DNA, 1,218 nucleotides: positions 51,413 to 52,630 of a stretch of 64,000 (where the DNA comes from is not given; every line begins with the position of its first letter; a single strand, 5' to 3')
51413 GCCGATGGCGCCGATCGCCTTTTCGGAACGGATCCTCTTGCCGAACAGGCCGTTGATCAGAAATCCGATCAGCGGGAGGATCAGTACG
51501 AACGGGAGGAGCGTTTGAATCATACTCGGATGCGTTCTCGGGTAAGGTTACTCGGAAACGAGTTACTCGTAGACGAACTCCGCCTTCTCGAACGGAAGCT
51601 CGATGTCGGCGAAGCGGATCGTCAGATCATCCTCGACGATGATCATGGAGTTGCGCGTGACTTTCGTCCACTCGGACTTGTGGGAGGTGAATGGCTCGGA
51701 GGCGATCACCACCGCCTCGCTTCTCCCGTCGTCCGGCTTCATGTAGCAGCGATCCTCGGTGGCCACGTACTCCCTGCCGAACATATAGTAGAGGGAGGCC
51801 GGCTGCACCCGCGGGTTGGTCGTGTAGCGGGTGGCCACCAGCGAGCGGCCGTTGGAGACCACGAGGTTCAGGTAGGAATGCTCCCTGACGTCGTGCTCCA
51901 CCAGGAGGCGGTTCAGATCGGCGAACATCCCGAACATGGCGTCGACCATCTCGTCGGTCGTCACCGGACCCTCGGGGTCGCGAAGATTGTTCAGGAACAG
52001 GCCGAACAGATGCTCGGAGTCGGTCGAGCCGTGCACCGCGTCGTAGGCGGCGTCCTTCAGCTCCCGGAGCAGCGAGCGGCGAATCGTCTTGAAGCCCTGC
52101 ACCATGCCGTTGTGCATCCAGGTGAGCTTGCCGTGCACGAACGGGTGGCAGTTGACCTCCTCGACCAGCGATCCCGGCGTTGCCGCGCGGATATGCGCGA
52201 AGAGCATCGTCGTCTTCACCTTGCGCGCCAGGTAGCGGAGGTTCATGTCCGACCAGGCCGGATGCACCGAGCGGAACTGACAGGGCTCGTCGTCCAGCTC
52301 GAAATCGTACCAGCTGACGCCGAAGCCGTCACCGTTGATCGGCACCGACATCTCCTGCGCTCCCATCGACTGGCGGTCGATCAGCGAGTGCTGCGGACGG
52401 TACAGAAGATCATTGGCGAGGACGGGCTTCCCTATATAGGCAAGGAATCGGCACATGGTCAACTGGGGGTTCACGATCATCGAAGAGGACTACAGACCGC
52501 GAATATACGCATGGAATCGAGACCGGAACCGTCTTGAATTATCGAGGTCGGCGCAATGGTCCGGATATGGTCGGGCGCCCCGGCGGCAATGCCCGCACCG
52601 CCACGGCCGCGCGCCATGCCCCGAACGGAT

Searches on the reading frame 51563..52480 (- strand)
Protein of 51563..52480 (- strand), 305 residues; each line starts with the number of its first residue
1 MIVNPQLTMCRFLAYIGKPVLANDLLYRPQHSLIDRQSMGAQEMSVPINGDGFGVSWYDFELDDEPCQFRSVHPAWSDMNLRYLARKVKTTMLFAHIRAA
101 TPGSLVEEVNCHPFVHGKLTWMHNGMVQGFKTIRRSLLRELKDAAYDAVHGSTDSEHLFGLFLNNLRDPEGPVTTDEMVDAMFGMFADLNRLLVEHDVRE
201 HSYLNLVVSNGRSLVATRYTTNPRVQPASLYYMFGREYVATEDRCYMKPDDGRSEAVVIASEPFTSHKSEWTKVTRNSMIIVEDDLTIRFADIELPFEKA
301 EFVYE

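Call 6: search_protein_families(library=pfam, proteins=[window:51563-52480:-])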
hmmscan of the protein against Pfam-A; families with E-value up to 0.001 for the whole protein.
window:51563-52480:- (305 aa): 2 families
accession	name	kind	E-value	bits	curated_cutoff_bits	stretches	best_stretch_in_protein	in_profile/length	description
PF13230.11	GATase_4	-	8e-19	68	23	1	49-284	32-250/272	Glutamine amidotransferases class-II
PF13522.11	GATase_6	-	6.9e-08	33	27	1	88-188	8-94/130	Glutamine amidotransferase domain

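Call 7: search_protein_families(library=ncbifam, proteins=[window:51563-52480:-])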
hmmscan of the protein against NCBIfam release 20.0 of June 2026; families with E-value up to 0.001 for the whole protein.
window:51563-52480:- (305 aa): 3 families
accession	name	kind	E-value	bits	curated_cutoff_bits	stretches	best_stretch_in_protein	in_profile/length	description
TIGR03442.1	TIGR03442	equivalog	3.5e-57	193.6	218.65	1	9-289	1-247/251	ergothioneine biosynthesis protein EgtC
NF001484.0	PRK00331.1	subfamily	1e-06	27.5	381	1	85-167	60-138/601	isomerizing glutamine--fructose-6-phosphate transaminase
TIGR01135.1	glmS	equivalog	3.6e-06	25.8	418.05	1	86-169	60-139/607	glutamine--fructose-6-phosphate transaminase (isomerizing)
